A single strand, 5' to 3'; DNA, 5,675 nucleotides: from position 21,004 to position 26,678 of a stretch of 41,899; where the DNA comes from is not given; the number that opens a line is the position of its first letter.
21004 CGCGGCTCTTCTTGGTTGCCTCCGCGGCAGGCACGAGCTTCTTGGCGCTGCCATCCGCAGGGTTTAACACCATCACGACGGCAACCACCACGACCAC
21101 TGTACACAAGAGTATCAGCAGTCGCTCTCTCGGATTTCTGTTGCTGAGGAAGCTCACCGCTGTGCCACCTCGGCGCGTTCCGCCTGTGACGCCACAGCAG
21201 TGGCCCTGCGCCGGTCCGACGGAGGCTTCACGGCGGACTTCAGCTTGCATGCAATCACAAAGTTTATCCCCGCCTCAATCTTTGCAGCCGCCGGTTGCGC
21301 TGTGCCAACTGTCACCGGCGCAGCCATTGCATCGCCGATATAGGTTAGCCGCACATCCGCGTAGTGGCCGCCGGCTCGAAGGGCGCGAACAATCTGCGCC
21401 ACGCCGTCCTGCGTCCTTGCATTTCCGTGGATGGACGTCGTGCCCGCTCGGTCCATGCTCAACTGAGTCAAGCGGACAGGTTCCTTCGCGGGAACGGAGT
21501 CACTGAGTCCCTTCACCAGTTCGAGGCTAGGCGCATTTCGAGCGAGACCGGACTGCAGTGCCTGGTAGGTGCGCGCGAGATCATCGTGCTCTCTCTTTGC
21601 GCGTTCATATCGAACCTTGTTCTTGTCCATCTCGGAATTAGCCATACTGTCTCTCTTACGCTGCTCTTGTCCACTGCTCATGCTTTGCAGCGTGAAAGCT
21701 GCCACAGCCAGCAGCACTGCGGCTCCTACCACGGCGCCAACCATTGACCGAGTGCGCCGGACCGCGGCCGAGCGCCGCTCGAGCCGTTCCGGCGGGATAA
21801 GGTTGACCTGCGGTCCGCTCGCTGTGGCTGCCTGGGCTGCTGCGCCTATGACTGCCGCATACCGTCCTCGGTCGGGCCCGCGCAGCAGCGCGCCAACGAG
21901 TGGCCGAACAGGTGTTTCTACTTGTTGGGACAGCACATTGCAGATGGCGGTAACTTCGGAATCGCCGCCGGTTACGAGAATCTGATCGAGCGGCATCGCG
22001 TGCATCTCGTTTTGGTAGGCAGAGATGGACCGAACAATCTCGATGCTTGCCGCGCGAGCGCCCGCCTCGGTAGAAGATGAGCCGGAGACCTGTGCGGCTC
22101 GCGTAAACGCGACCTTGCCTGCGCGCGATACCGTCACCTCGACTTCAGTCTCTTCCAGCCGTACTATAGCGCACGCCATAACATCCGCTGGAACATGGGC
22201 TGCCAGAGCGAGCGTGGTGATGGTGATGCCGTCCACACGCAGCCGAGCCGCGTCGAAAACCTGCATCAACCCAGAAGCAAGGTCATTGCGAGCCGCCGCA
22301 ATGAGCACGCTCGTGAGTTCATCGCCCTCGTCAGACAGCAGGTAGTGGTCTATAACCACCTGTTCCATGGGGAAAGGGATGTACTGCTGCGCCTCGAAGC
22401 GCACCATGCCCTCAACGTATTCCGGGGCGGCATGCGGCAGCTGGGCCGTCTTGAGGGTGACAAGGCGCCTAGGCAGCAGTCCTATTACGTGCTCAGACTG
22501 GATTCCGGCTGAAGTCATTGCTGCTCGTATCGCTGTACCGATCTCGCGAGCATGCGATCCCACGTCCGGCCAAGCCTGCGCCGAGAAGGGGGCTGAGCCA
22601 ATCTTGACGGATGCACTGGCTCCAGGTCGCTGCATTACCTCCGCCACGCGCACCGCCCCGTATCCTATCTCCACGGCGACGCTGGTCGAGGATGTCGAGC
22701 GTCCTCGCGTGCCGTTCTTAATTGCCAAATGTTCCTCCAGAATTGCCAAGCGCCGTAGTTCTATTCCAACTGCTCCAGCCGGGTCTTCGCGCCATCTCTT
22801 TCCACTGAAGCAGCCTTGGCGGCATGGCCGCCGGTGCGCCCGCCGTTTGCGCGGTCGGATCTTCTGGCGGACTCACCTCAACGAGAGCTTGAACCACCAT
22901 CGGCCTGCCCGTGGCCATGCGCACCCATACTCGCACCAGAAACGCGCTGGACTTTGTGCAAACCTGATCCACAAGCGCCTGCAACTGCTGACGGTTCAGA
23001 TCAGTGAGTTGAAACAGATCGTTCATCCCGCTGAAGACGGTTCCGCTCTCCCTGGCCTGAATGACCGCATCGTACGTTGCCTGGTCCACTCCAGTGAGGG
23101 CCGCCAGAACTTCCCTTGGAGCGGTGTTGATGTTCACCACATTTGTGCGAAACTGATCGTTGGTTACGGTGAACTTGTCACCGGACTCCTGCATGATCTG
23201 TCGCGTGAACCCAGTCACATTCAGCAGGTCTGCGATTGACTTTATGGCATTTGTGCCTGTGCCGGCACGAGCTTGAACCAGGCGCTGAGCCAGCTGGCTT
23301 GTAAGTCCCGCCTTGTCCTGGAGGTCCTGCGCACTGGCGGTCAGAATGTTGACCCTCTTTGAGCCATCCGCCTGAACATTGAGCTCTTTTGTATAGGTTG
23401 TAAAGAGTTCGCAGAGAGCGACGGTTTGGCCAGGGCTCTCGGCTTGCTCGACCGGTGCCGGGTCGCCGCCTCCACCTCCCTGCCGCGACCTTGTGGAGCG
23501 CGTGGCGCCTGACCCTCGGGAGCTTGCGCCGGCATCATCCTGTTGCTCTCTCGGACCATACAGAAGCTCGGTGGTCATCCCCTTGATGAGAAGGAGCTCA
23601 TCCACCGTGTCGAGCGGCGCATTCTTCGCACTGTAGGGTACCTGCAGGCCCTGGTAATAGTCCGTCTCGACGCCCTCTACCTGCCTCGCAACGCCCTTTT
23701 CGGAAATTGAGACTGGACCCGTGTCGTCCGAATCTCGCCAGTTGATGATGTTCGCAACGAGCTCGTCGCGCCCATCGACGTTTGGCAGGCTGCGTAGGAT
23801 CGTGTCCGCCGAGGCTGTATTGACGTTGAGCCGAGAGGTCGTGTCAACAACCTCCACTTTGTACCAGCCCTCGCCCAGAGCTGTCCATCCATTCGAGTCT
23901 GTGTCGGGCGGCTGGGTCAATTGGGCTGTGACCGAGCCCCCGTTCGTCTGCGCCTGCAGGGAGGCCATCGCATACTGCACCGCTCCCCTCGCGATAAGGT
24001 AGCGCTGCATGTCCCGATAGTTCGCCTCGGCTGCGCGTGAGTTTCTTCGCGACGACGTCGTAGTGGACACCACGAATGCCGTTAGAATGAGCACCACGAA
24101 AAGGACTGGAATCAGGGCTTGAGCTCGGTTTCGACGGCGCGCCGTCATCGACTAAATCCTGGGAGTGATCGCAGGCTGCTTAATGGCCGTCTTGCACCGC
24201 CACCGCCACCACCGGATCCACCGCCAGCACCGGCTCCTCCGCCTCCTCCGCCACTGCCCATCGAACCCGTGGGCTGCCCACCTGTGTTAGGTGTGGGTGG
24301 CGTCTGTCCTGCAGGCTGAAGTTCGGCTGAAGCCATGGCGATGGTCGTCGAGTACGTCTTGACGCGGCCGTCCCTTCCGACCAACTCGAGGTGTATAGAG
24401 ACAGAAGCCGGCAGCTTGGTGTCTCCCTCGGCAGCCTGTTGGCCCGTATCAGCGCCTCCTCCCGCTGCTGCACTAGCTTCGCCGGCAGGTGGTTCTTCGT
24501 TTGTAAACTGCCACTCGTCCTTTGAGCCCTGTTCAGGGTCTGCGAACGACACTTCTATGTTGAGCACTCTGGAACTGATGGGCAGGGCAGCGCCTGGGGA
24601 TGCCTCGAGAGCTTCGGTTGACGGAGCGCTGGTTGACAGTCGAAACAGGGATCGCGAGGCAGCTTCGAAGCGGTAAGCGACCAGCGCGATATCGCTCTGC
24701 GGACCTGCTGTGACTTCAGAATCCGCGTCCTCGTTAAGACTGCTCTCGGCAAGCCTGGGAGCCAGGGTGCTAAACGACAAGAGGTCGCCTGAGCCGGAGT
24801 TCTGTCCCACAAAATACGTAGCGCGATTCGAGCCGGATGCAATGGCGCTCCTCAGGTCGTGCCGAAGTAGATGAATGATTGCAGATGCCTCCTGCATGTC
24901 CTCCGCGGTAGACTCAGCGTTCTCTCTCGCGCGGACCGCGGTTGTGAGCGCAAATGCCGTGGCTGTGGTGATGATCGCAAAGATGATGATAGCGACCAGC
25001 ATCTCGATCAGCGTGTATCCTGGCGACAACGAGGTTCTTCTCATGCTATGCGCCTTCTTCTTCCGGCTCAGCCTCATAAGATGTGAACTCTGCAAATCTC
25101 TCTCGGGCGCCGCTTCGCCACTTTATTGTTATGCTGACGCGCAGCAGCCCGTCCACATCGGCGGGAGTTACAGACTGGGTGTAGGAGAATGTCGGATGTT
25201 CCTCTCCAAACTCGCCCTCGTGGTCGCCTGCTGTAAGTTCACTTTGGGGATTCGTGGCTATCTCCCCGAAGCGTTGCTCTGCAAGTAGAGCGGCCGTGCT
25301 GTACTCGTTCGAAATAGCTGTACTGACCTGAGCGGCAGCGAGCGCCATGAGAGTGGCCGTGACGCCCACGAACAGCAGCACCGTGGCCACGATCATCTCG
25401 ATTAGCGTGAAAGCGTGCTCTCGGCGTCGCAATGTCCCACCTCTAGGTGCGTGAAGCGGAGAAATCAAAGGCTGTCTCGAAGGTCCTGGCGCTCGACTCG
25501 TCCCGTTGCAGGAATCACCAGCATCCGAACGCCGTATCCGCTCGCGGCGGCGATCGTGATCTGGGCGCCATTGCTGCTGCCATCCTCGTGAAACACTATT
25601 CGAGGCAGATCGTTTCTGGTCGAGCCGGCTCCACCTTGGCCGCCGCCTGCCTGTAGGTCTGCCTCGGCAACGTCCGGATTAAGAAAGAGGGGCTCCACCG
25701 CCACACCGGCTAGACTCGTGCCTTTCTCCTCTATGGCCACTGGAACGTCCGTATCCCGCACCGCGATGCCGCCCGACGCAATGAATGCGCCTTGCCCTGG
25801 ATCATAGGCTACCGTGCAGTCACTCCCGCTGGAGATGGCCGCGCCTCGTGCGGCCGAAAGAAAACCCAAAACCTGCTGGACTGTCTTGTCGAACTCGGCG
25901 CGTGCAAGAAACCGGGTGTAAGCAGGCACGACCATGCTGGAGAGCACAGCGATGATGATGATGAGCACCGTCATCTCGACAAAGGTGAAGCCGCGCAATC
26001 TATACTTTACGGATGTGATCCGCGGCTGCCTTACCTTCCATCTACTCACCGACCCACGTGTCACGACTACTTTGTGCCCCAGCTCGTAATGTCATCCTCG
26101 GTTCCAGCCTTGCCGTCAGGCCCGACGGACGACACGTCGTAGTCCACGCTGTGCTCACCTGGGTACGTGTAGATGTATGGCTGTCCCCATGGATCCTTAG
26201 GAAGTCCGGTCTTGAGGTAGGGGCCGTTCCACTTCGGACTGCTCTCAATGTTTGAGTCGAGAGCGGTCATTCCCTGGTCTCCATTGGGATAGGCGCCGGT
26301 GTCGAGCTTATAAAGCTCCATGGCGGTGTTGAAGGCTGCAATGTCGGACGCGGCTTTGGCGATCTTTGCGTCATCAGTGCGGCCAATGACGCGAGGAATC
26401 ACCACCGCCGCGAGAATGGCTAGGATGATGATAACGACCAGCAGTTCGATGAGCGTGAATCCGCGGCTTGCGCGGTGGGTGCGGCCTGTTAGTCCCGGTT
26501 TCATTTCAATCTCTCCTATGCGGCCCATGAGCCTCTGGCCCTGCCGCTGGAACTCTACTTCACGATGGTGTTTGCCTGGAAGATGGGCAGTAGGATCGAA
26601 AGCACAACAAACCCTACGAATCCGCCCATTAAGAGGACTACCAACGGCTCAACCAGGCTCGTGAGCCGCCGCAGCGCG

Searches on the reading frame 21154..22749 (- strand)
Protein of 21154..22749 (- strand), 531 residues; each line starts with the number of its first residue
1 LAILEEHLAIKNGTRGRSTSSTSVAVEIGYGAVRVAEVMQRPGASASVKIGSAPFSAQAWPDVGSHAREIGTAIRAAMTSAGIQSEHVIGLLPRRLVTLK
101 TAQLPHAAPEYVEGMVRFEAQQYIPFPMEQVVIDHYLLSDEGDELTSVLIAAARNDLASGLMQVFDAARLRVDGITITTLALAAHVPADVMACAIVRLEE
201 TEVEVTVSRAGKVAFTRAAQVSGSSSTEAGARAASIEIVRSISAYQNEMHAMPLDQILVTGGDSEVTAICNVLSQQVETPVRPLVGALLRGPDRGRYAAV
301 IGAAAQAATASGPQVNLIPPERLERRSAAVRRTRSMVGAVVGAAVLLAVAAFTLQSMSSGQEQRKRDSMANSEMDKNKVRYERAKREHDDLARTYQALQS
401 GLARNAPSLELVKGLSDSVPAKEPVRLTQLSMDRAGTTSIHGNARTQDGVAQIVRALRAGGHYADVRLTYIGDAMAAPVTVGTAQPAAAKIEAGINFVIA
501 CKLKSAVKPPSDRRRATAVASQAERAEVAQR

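Call 16: search_protein_families(library=pfam, proteins=[window:21154-22749:-], max_evalue=0.01)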
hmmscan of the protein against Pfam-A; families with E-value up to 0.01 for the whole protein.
window:21154-22749:- (531 aa): 2 families
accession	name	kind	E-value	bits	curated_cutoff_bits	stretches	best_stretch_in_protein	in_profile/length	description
PF11104.14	PilM_2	-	1.1e-17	64.4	27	1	26-228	2-217/340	Type IV pilus assembly protein PilM;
PF05137.18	PilN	-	0.00021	21.7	22.8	1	413-472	4-60/78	Fimbrial assembly protein (PilN)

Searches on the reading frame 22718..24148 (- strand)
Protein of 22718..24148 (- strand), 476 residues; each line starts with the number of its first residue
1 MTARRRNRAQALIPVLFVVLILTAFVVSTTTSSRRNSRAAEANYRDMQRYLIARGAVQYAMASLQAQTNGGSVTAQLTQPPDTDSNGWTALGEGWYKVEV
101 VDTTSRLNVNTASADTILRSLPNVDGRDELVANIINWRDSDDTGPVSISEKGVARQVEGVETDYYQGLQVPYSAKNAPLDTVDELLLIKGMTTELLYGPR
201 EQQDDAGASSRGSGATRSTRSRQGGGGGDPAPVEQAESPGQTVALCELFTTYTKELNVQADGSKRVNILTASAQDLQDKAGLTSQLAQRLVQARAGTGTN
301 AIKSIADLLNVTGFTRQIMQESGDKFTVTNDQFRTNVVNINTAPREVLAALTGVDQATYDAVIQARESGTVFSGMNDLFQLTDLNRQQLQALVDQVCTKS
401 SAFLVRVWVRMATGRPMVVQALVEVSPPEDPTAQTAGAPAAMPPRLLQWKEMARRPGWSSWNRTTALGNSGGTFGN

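Call 16: search_protein_families(library=pfam, proteins=[window:22718-24148:-], max_evalue=0.01)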
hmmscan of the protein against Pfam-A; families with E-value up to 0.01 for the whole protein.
window:22718-24148:- (476 aa): 5 families
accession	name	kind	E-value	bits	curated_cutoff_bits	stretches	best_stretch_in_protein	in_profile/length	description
PF12836.13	HHH_3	-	8.8e-21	74.2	27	2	264-320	4-58/65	Helix-hairpin-helix motif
PF03934.19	T2SSK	-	4e-12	46.8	24.2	1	338-386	1-49/63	Type II secretion system (T2SS), protein K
PF21687.3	T2SSK_1st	-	6.3e-11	43.4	26.2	1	154-195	54-94/107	Type II secretion system (T2SS), protein K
PF14579.12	HHH_6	-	6.5e-07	29.9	25.6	1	322-394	12-76/90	Helix-hairpin-helix motif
PF06514.17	PsbU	-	0.00064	20.1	24.5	0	262-336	11-82/93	Photosystem II 12 kDa extrinsic protein (PsbU)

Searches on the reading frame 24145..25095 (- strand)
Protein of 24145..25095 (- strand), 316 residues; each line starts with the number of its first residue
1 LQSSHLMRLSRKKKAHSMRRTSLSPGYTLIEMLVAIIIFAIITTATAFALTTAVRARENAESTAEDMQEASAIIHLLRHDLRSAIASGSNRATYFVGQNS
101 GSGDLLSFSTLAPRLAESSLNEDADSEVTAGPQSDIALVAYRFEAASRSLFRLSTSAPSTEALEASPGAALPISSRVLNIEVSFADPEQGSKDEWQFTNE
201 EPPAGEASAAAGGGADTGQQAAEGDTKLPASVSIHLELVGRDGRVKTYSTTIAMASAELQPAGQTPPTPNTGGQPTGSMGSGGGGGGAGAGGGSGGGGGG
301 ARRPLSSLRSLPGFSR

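Call 16: search_protein_families(library=pfam, proteins=[window:24145-25095:-], max_evalue=0.01)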
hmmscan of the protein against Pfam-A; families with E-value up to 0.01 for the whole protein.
window:24145-25095:- (316 aa): 2 families
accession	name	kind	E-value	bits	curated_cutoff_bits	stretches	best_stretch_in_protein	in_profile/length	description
PF07963.17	N_methyl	-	5.6e-06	26.1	21.2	1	26-46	6-26/27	Prokaryotic N-terminal methylation motif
PF11612.13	T2SSJ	-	0.0094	16.7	28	0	86-238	10-130/140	Type II secretion system (T2SS), protein J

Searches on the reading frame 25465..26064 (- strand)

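Call 16: search_protein_families(library=pfam, proteins=[window:25465-26064:-], max_evalue=0.01)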
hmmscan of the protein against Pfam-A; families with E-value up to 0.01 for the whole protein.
window:25465-26064:- (199 aa): 2 families
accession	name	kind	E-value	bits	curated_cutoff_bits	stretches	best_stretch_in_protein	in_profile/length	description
PF12019.13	GspH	-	3.8e-05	24.6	21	1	62-184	2-104/108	Type II transport protein GspH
PF07963.17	N_methyl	-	0.0036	17.3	21.2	1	24-45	5-26/27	Prokaryotic N-terminal methylation motif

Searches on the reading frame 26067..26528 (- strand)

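Call 16: search_protein_families(library=pfam, proteins=[window:26067-26528:-], max_evalue=0.01)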
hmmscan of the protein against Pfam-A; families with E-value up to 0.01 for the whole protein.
window:26067-26528:- (153 aa): 2 families
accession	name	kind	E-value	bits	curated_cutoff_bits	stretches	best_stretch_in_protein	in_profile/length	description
PF08334.16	T2SSG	-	2.1e-34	118.2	21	1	46-150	1-108/108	Type II secretion system (T2SS), protein G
PF07963.17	N_methyl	-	2.4e-09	36.8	21.2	1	19-43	2-26/27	Prokaryotic N-terminal methylation motif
